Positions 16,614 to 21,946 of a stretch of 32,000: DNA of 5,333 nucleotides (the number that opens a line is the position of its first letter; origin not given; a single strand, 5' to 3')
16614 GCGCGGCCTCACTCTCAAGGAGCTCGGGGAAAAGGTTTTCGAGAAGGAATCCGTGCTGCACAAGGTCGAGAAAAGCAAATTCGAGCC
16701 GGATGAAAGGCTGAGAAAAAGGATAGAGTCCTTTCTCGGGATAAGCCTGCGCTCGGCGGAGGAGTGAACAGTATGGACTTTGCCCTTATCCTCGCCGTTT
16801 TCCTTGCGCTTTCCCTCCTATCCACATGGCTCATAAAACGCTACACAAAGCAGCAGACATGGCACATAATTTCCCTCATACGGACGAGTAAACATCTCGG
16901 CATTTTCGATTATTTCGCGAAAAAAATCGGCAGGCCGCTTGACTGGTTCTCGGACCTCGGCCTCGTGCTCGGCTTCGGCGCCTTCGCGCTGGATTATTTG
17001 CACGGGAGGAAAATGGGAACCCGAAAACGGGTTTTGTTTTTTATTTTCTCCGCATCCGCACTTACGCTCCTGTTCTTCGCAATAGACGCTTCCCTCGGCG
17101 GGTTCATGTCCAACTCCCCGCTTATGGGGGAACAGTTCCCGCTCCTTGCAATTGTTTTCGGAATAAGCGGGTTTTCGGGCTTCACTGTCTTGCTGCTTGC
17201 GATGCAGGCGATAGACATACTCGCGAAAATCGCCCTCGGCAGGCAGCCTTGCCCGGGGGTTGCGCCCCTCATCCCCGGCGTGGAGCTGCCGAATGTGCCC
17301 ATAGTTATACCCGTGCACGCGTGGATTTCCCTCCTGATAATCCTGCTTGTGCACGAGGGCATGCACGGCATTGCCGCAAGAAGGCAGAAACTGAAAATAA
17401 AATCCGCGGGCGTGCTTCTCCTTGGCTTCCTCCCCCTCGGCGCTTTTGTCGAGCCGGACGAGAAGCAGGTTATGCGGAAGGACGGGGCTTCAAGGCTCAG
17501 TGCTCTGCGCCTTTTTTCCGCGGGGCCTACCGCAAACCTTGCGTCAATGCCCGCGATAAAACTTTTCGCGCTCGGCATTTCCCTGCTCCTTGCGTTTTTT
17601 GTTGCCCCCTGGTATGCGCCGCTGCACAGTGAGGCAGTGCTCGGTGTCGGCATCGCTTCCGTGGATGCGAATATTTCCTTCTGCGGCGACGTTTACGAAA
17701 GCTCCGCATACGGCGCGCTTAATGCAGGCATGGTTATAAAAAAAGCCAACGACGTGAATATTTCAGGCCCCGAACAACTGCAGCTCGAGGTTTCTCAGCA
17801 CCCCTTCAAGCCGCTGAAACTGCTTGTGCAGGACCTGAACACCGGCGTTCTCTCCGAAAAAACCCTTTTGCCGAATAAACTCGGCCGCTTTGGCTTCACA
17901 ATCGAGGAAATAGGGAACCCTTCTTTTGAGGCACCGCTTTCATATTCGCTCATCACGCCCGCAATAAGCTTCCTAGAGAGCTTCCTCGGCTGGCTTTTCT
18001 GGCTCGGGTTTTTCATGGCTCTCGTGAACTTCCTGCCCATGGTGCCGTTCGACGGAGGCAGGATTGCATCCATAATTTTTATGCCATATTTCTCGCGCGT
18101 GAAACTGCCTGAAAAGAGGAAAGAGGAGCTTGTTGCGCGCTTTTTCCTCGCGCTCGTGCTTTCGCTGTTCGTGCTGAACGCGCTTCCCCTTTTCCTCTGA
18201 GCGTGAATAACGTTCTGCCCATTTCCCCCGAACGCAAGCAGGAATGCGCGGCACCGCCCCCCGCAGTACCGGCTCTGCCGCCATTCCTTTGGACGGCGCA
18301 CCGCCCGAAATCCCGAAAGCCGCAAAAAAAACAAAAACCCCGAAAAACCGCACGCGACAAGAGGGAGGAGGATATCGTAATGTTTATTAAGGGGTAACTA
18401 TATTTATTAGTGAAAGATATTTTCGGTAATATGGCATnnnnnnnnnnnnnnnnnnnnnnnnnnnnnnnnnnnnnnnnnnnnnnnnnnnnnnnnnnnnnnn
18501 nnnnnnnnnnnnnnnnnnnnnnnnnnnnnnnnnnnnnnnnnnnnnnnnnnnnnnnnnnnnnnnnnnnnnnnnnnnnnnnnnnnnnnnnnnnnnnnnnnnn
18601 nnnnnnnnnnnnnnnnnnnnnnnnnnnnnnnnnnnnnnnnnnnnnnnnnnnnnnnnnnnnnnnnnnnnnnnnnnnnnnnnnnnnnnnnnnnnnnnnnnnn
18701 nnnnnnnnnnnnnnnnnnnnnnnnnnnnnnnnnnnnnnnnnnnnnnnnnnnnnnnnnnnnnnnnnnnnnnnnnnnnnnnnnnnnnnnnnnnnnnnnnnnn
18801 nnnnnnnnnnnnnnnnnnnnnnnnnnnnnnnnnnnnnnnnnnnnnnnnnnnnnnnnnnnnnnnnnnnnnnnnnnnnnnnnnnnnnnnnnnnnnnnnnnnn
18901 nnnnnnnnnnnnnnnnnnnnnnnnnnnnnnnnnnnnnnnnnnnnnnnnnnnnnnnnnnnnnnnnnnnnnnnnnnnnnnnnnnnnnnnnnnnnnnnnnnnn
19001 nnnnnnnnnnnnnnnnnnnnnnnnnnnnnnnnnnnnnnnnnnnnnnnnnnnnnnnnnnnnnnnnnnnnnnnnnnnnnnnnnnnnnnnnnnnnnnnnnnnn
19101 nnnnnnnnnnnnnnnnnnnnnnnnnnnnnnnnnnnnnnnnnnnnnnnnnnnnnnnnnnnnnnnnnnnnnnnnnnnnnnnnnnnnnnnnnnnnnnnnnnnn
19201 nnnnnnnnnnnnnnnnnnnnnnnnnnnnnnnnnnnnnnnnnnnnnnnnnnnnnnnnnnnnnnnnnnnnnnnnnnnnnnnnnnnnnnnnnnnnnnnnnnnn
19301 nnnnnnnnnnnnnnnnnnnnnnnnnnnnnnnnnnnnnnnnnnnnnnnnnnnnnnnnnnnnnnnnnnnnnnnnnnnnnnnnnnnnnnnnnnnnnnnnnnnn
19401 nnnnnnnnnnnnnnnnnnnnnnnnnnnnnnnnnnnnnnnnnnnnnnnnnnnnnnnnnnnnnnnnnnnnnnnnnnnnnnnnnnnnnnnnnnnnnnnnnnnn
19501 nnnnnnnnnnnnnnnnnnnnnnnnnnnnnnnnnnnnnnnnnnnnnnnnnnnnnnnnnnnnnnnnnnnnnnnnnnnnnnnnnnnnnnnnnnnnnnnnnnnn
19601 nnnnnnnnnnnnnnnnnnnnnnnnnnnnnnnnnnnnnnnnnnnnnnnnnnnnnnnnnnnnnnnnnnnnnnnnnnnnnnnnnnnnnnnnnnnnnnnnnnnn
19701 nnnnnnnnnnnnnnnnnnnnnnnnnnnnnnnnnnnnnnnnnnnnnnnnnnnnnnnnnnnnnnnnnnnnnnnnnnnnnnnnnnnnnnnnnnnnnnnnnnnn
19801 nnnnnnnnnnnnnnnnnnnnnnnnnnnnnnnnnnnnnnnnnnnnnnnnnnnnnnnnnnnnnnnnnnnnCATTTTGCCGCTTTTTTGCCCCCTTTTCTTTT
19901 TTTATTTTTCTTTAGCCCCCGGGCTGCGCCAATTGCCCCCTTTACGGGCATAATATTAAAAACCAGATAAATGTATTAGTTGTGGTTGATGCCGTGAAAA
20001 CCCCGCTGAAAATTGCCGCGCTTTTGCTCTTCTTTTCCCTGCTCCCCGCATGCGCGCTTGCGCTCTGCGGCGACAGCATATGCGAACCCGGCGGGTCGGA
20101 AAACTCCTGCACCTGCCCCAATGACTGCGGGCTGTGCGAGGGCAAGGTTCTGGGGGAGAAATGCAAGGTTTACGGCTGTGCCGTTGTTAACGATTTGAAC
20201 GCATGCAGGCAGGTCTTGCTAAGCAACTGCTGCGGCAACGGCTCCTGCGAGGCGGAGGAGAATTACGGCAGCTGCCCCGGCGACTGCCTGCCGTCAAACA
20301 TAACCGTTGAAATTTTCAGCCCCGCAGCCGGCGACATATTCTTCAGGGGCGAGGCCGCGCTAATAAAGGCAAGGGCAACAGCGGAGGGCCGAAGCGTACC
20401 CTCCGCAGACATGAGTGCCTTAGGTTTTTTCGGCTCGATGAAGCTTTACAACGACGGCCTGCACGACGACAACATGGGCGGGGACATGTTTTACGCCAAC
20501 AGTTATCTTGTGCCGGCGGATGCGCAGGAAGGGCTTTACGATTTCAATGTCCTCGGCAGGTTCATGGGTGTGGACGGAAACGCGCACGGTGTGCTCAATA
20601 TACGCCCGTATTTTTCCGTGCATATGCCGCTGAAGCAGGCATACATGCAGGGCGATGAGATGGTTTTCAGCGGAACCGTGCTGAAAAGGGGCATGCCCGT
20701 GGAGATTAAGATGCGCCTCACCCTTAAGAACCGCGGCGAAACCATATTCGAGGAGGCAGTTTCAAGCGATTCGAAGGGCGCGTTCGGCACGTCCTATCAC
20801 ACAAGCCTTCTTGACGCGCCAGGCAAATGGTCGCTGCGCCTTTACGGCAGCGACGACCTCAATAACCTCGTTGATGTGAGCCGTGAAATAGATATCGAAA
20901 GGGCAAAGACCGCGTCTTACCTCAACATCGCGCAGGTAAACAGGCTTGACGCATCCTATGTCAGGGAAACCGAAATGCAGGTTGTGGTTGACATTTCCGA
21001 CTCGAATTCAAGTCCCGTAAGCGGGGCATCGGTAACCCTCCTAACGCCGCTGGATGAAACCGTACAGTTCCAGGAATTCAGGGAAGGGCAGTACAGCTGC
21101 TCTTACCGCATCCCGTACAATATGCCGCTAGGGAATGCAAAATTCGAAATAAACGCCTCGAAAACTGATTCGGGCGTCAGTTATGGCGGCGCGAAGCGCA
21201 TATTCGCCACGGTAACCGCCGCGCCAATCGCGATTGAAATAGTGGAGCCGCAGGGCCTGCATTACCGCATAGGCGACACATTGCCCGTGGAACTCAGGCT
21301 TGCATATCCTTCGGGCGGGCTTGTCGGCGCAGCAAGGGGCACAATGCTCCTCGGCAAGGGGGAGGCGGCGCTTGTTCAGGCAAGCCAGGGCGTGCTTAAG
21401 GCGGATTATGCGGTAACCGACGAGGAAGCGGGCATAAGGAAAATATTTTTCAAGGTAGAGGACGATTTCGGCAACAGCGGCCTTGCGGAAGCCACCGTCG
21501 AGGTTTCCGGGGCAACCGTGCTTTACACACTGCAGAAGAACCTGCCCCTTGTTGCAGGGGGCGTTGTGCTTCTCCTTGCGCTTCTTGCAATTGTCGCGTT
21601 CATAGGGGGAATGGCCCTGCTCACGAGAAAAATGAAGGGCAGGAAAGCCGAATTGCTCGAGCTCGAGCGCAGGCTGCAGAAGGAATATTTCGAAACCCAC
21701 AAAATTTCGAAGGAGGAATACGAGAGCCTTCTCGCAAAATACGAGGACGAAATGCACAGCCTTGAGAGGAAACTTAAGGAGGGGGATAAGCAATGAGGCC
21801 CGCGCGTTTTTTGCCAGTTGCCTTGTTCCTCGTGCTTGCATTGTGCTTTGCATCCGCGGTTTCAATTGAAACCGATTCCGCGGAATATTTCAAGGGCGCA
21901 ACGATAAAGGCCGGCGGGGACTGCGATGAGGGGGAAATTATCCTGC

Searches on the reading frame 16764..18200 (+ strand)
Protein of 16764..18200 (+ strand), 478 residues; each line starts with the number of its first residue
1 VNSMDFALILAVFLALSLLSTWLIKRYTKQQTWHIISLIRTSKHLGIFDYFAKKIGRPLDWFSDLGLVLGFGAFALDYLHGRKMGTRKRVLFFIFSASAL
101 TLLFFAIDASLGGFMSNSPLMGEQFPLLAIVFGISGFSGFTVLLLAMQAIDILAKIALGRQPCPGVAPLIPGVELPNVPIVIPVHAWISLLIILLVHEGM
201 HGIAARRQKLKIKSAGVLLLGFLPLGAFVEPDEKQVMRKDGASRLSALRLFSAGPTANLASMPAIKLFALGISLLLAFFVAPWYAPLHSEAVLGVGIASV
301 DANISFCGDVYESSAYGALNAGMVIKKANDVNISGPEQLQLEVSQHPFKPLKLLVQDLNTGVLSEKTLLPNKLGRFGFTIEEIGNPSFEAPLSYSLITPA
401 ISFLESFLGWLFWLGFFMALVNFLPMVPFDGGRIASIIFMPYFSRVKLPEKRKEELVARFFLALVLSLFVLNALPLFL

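Call 25: search_protein_families(library=pfam, proteins=[window:16764-18200:+])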
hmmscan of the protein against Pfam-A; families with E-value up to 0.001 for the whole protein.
window:16764-18200:+ (478 aa): 1 family
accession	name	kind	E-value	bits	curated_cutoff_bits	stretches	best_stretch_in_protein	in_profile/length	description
PF02163.28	Peptidase_M50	-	6.6e-24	84.9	27.2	1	187-467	3-220/221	Peptidase family M50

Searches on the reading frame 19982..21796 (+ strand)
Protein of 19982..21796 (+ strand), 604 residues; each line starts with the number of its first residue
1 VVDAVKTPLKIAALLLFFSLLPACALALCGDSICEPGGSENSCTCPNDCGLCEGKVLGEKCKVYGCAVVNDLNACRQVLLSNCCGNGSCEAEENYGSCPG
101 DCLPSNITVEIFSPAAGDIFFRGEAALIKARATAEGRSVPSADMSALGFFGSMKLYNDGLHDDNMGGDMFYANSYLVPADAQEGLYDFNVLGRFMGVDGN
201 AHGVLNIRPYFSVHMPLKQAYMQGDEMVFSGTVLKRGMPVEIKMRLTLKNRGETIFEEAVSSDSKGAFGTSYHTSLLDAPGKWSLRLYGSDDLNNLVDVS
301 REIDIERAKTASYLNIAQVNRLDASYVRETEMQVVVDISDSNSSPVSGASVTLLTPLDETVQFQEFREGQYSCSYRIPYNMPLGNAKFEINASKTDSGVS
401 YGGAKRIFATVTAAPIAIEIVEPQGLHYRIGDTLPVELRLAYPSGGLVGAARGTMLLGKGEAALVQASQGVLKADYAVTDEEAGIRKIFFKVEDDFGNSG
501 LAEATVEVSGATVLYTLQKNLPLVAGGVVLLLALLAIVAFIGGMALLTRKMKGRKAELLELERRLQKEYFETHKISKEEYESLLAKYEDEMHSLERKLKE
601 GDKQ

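Call 25: search_protein_families(library=pfam, proteins=[window:19982-21796:+])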
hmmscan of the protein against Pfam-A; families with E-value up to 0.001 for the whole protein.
window:19982-21796:+ (604 aa): 1 family
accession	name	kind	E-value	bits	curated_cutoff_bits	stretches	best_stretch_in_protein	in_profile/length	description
PF01835.25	MG2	-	0.0004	21.1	32.8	0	245-288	37-81/96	MG2 domain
